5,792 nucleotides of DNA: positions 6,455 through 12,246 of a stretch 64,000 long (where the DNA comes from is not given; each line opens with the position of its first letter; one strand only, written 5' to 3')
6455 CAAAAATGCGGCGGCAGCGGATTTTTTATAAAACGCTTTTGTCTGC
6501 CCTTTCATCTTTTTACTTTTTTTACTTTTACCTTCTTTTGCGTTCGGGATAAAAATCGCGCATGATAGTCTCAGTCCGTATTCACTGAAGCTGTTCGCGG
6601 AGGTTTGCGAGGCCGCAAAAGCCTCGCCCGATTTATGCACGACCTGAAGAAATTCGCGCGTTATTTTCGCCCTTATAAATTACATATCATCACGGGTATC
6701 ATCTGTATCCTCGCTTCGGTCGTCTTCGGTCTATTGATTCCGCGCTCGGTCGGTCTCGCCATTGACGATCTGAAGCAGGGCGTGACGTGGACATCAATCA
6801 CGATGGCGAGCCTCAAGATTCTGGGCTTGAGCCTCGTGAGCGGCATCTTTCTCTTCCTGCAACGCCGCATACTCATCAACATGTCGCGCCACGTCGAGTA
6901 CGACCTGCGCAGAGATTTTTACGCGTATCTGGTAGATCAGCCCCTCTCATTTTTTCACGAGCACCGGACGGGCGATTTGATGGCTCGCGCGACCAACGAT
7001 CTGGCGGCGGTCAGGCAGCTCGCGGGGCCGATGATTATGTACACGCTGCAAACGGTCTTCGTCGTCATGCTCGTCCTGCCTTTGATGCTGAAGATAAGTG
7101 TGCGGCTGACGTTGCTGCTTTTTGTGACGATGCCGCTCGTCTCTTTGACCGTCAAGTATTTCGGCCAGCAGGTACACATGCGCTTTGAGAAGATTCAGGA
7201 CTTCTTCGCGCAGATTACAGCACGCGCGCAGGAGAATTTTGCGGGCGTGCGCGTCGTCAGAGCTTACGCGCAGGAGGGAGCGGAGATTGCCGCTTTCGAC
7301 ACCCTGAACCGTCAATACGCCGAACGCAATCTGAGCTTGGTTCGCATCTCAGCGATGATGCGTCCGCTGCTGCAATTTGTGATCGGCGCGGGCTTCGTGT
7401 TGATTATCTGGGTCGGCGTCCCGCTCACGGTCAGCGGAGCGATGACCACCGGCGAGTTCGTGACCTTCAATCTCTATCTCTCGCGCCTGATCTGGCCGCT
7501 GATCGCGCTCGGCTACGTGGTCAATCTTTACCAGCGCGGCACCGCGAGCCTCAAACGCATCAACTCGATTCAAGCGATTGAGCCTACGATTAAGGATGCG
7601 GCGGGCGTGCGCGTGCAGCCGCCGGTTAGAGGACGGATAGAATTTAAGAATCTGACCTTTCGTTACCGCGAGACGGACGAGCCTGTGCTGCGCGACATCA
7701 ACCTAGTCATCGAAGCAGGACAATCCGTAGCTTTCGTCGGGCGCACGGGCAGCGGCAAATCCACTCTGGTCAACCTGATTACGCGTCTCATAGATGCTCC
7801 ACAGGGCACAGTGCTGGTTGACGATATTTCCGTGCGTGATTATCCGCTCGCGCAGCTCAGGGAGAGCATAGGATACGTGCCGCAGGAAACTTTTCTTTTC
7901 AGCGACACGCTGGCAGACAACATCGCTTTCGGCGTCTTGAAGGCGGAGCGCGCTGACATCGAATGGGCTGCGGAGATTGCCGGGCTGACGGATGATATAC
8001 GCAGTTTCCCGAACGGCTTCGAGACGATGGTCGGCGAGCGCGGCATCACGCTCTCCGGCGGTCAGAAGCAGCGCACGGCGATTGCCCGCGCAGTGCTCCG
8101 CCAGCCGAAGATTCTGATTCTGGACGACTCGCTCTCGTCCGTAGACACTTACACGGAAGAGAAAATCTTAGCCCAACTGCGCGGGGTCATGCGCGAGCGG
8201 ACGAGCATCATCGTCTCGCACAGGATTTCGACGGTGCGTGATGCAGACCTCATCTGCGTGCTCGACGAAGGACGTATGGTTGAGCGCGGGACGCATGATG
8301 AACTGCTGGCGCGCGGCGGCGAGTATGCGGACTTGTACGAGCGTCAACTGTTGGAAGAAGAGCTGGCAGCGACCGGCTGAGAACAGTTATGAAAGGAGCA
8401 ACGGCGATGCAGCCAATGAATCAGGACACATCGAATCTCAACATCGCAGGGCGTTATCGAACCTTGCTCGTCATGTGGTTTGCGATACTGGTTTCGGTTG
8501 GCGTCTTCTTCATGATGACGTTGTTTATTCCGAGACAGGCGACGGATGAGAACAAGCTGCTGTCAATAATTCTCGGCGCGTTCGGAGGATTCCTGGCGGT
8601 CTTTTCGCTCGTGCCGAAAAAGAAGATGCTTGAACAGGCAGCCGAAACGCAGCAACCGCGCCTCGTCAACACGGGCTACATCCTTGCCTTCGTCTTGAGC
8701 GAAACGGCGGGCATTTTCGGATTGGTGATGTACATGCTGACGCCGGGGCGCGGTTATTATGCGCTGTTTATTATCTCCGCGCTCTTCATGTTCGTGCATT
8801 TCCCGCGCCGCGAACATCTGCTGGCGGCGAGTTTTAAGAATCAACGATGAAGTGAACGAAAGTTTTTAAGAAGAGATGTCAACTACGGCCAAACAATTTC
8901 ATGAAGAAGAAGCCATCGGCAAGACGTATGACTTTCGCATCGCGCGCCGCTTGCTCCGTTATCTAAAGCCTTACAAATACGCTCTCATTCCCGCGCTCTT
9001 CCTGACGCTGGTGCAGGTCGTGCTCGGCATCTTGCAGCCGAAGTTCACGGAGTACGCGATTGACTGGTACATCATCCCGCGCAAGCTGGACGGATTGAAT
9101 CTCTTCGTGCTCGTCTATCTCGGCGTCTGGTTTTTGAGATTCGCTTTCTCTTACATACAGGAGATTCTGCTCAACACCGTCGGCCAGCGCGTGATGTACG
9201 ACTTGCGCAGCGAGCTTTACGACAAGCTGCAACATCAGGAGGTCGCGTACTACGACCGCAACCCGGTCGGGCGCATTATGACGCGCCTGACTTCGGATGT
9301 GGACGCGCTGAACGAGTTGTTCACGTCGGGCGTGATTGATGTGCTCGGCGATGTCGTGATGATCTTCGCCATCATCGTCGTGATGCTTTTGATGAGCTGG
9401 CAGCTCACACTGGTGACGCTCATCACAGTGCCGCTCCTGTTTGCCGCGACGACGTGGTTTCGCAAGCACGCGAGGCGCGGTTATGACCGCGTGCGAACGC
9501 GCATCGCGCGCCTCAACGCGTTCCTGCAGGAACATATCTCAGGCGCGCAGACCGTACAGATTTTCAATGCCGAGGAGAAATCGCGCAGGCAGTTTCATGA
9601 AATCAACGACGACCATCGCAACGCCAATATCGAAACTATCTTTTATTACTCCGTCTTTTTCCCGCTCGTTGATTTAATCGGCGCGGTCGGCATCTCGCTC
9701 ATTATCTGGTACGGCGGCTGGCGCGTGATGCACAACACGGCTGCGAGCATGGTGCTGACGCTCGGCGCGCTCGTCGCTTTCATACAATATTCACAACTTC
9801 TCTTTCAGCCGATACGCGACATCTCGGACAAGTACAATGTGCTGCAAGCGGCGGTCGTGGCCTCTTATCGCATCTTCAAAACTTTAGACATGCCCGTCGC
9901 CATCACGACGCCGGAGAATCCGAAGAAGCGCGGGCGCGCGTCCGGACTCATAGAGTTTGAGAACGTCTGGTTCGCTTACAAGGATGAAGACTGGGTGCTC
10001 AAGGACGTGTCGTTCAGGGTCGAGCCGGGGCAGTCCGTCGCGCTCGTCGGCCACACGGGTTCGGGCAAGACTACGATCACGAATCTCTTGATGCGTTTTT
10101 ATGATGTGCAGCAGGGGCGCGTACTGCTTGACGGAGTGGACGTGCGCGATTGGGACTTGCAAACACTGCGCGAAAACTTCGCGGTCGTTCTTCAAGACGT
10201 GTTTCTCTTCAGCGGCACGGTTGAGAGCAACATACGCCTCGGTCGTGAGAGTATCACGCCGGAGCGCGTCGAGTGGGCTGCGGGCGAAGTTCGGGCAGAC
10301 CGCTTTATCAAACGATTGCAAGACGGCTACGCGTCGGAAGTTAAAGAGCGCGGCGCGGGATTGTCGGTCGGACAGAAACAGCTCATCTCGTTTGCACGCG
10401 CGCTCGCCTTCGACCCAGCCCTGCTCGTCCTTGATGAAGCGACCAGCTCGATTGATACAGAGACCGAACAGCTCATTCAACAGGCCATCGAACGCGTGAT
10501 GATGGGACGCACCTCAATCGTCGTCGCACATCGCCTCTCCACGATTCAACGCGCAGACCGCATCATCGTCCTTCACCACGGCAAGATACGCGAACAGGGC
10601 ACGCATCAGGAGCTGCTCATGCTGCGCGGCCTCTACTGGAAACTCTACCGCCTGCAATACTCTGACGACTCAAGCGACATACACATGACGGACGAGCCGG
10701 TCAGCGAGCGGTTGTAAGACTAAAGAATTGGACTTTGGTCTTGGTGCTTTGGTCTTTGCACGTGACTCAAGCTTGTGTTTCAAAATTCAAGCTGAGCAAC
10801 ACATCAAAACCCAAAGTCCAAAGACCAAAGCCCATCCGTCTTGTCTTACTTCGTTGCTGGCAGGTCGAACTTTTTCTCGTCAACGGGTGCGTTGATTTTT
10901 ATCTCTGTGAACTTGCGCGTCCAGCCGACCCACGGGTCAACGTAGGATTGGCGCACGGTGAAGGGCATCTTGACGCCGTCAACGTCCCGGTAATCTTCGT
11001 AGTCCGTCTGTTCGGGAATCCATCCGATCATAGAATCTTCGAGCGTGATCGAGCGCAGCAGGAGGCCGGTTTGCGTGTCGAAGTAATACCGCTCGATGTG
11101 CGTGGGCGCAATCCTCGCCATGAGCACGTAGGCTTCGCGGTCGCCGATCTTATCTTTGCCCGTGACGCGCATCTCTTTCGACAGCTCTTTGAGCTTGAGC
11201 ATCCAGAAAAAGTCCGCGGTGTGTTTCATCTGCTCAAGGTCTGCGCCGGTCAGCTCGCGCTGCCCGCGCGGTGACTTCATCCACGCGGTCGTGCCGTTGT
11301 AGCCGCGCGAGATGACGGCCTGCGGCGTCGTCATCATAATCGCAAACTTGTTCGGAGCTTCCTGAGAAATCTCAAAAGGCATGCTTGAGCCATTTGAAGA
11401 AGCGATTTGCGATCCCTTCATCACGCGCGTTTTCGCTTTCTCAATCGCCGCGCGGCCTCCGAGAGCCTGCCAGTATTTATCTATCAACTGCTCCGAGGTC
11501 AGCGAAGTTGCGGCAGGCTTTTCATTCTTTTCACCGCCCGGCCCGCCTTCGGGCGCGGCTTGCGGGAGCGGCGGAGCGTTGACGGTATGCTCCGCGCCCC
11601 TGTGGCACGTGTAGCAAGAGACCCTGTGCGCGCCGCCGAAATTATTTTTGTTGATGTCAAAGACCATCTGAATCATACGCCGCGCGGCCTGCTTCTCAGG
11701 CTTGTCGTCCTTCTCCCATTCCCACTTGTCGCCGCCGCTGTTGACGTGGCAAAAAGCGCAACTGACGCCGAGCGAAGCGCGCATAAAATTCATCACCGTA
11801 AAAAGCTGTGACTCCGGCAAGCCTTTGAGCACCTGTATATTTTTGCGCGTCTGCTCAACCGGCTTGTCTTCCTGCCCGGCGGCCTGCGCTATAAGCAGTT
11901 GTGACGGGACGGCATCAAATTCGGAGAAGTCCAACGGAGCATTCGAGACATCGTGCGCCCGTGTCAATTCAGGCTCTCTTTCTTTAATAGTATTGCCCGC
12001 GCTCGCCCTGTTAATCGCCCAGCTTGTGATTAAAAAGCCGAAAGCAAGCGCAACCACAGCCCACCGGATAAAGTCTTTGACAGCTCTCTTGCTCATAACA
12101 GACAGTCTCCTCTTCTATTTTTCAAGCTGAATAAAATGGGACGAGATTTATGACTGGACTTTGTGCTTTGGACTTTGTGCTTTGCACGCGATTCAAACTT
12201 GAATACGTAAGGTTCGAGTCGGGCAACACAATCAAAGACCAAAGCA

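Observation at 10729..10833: Family A: a ~105-nt oriented intergenic element with CTTTGG-word arms and a conserved core, six copies in 64 kb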

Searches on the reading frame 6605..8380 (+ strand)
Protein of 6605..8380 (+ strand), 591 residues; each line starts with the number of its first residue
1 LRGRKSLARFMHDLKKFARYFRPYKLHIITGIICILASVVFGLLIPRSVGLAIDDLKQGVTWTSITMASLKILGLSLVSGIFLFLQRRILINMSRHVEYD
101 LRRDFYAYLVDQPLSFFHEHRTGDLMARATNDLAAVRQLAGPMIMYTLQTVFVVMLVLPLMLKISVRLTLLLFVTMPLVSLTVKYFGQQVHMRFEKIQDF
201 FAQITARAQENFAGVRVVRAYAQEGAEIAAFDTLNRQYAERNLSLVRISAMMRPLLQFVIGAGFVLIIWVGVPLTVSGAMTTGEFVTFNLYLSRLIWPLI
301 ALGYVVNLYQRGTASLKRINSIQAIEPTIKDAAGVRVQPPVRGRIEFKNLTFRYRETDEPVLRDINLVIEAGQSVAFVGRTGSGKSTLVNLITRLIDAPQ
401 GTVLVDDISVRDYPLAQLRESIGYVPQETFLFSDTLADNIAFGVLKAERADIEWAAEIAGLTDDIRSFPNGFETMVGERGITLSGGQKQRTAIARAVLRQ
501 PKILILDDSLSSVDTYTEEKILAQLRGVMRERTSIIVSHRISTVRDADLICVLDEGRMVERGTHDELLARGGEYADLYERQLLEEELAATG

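Call 72: search_protein_families(library=pfam, proteins=[window:6605-8380:+], max_evalue=0.00001)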
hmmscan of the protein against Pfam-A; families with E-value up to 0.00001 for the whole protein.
window:6605-8380:+ (591 aa): 2 families
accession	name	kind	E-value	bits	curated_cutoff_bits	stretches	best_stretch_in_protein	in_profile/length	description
PF00664.28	ABC_membrane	-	5.5e-45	154.6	28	1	29-299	2-274/274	ABC transporter transmembrane region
PF00005.33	ABC_tran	-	1.3e-30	107.2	25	1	362-509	1-135/137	ABC transporter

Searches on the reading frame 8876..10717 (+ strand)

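Call 32: search_protein_families(library=pfam, proteins=[window:8876-10717:+])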
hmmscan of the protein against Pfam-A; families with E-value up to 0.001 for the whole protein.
window:8876-10717:+ (613 aa): 5 families
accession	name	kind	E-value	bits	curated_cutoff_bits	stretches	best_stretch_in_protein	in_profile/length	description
PF00664.28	ABC_membrane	-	5.1e-62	210.5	28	1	40-312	4-273/274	ABC transporter transmembrane region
PF00005.33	ABC_tran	-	3.8e-30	105.7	25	1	375-524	1-137/137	ABC transporter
PF02463.25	SMC_N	-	4.8e-06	26.6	40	1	415-567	110-212/220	RecF/RecN/SMC N terminal domain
PF13191.12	AAA_16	-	8.1e-05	23.6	32.6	1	383-543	23-161/167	AAA ATPase domain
PF13401.12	AAA_22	-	0.00039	21.2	27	0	386-524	6-95/130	AAA domain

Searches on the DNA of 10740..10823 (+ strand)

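Call 48: build_rna_model(alignment_id=A2, structure=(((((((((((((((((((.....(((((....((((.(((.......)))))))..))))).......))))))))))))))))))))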
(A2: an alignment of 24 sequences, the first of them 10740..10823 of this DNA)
Model R1 built from alignment A2 (24 sequences, 88 columns); structure: as given.
model positions 85; base pairs 31; branch points 0; effective number of sequences 2.12; information 0.669 bits per position. Calibrated on 0.2 Mb of random sequence (short: E-values are rough).
structure used (alignment columns):
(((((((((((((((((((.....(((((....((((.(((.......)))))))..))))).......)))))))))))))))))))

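Call 49: search_with_rna_model(model_id=R1, sources=[window, L026, L027, L028, L002, L003], max_evalue=10, filters=default)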
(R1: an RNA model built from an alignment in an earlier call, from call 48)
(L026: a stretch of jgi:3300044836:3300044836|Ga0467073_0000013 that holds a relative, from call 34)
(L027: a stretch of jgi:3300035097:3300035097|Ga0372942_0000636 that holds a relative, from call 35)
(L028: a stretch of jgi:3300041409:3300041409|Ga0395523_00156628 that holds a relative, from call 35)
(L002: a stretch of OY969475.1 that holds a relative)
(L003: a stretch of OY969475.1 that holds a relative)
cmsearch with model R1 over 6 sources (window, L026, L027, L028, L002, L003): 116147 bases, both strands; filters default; matches with E-value up to 10: 24.
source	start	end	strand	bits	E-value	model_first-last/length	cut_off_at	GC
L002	7017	7101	+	95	3.3e-22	1-85/85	no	0.41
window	61308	61392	+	91.7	2.5e-21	1-85/85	no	0.39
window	56937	57020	-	90.5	5.3e-21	1-85/85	no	0.38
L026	9770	9854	-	82.6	6e-19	1-85/85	no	0.46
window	3595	3679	-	82.6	6.2e-19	1-85/85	no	0.51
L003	1503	1587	+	77.2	1.6e-17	1-85/85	no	0.39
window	10740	10823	+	75.8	3.7e-17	1-85/85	no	0.43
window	12166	12251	+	74.5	8.2e-17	1-85/85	no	0.44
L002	7017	7101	-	49.3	3.3e-10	1-85/85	no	0.41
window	61308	61392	-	47.9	7.5e-10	1-85/85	no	0.39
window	56937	57020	+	46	2.4e-09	1-85/85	no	0.38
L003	1503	1587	-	41.2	4.2e-08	1-85/85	no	0.39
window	12159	12251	-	39.7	1.1e-07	1-85/85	no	0.44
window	10740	10823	-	38.4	2.3e-07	1-85/85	no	0.43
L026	9770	9854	+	36.4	7.7e-07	1-85/85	no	0.46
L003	5624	5668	-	22.5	0.0034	1-85/85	no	0.44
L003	5624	5668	+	22.3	0.0038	1-85/85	no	0.44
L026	3660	3716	-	18.5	0.037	1-85/85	no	0.54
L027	6140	6183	+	18.5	0.038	1-85/85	no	0.5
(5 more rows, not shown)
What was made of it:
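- There are 5 full copies in 64 kb at 75-92 bits (call 49).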

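Call 57: search_with_rna_model(model_id=R1, sources=[L029, L030, L031, L032], max_evalue=1)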
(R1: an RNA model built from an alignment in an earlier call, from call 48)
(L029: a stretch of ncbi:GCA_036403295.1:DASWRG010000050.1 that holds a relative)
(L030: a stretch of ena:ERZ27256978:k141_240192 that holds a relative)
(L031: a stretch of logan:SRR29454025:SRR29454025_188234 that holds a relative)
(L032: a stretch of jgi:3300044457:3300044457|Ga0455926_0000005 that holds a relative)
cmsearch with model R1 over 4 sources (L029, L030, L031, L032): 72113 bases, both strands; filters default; matches with E-value up to 1: 12.
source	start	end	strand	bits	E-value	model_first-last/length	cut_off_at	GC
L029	12003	12086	-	86.4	3.8e-20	1-85/85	no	0.4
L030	12003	12086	-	86.4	3.8e-20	1-85/85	no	0.4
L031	6090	6164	-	62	9.6e-14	9-85/85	5'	0.41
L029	12003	12086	+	50.6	9.3e-11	1-85/85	no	0.4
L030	12003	12086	+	50.6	9.3e-11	1-85/85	no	0.4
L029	1415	1472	-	32.7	4.3e-06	1-85/85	no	0.5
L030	1436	1493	-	32.7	4.3e-06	1-85/85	no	0.5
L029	1415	1472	+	32.4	5.2e-06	1-85/85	no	0.5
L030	1436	1493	+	32.4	5.2e-06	1-85/85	no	0.5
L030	19848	19875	+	22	0.0027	1-85/85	no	0.5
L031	6090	6164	+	22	0.0029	1-77/85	3'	0.41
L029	19848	19875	+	21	0.0052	1-85/85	no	0.46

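Call 89: search_with_rna_model(model_id=R1, sources=[L033, L034, L035, L036], max_evalue=1)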
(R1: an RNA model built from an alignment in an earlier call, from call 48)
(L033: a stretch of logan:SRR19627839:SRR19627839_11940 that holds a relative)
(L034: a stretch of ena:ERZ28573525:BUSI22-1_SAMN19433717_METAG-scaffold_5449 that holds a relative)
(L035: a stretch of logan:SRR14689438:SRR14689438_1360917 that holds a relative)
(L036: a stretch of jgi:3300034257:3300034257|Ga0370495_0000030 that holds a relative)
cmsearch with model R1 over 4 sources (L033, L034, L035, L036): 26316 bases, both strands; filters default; matches with E-value up to 1: 2.
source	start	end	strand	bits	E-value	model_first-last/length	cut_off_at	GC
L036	4882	4945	+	31.8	2.9e-06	1-85/85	no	0.3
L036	4882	4945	-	31.4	3.5e-06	1-85/85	no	0.3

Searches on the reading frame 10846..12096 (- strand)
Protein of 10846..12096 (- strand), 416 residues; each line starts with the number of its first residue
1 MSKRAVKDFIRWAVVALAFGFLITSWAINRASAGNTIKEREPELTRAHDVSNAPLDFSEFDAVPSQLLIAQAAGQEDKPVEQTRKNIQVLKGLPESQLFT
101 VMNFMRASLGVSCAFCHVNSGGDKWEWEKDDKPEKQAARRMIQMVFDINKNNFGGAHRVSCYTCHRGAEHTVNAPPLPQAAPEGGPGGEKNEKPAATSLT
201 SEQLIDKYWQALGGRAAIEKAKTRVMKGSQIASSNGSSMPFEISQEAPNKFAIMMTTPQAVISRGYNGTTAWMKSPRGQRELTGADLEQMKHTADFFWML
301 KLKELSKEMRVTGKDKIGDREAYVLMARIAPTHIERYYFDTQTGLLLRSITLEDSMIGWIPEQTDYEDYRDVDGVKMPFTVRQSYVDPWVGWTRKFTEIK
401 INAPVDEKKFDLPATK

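Call 32: search_protein_families(library=pfam, proteins=[window:10846-12096:-])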
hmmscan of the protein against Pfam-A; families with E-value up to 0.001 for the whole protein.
window:10846-12096:- (416 aa): 1 family
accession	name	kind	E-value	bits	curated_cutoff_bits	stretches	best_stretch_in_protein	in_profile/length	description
PF02276.23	CytoC_RC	-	2.1e-14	54.1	22.4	1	70-259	39-220/310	Photosynthetic reaction centre cytochrome C subunit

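Call 33: find_homologous_proteins(query=window:10846-12096:-, max_evalue=1e-20)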
Query window:10846-12096:- (416 aa): 3295 proteins with E <= 1e-20 among 8000 candidates; the best 120 are listed.
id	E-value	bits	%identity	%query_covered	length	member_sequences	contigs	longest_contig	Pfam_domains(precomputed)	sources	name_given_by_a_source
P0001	9.8e-284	959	100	100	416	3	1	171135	PF02276.24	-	-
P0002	2.6e-247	839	90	98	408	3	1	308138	PF02276.24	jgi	jgi:hypothetical protein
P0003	1.5e-231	787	82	100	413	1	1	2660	PF02276.24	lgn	-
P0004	1.2e-228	777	83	97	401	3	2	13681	PF02276.24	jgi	jgi:hypothetical protein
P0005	1.4e-202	691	74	100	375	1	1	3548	PF02276.24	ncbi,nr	ncbi:MAG: c-type cytochrome, partial [Acidobacteria bacterium]|nr:c-type cytochrome [Acidobacteriota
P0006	3.6e-191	654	71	98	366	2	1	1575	PF02276.24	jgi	jgi:hypothetical protein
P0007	7.1e-190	649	70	100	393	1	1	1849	PF02276.24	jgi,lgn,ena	-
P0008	1.3e-180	619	67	100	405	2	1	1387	PF02276.24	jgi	jgi:hypothetical protein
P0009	3.8e-178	611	67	99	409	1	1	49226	PF02276.24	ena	-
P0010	1.4e-167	576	62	99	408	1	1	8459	PF02276.24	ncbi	-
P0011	1.1e-166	573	63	98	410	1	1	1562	PF02276.24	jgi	jgi:outer membrane lipoprotein-sorting protein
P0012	1.0e-164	567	60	100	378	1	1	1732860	PF02276.24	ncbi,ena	-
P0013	2.7e-162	559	62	100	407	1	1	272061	PF02276.24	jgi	jgi:hypothetical protein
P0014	1.9e-161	556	61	99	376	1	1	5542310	PF02276.24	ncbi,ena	-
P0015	3.4e-161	555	62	99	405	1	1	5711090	PF02276.24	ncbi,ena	-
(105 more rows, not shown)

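Call 34: find_encoding_contigs(protein=P0002, flank=10000, max_places=3)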
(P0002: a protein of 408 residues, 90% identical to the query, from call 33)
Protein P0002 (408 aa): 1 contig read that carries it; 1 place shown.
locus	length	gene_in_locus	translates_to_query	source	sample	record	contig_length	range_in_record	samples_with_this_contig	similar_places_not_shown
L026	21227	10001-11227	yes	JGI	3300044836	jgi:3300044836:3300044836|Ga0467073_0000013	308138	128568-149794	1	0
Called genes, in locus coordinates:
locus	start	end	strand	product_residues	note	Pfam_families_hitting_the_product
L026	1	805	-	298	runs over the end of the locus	PF01551:Peptidase_M23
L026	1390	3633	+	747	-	PF00211:Guanylate_cyc (weak), PF13181:TPR_8 (faint), PF13428:TPR_14 (faint), PF21033:RMD1-3 (faint), PF07719:TPR_2 (faint), PF13414:TPR_11 (faint), PF13432:TPR_16 (faint), PF14559:TPR_19 (weak), +3 more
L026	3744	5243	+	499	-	-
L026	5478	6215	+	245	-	PF04402:SIMPL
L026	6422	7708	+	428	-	-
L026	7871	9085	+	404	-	PF07730:HisKA_3, PF02518:HATPase_c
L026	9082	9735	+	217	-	PF00072:Response_reg, PF00196:GerE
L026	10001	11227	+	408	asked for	PF02276:CytoC_RC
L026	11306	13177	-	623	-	PF00664:ABC_membrane, PF00005:ABC_tran, PF02463:SMC_N (faint)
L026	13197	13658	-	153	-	-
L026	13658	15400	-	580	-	PF00664:ABC_membrane, PF00005:ABC_tran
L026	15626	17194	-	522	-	PF01590:GAF, PF13185:GAF_2 (weak), PF00990:GGDEF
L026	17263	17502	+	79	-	-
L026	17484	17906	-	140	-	PF13622:4HBT_3, PF03061:4HBT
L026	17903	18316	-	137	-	PF01906:YbjQ_1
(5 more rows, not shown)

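Call 35: find_encoding_contigs(protein=P0004, flank=10000, max_places=3)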
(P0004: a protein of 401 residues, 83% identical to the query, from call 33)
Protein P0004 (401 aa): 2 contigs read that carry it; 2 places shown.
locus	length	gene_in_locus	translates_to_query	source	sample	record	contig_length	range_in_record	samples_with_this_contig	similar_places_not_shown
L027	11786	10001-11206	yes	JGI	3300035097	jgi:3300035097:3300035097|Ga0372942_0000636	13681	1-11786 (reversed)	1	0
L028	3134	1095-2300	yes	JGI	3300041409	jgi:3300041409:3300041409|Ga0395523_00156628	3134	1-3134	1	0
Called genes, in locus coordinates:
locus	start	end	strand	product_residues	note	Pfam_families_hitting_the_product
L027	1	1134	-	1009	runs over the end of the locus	?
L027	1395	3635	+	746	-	PF00211:Guanylate_cyc, PF07719:TPR_2 (faint), PF13181:TPR_8 (faint), PF13414:TPR_11 (faint), PF13428:TPR_14 (faint), PF14559:TPR_19 (faint), PF21033:RMD1-3 (faint), PF13432:TPR_16 (weak), +3 more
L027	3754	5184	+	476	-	-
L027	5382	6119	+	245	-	PF04402:SIMPL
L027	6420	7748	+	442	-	-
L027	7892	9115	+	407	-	PF07730:HisKA_3, PF02518:HATPase_c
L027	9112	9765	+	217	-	PF00072:Response_reg, PF00196:GerE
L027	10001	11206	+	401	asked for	PF02276:CytoC_RC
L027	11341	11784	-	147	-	?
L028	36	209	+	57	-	PF02518:HATPase_c (faint)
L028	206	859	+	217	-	PF00072:Response_reg, PF00196:GerE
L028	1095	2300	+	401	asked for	PF02276:CytoC_RC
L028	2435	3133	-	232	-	?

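Call 36: find_encoding_contigs(protein=P0001, flank=10000, max_places=3)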
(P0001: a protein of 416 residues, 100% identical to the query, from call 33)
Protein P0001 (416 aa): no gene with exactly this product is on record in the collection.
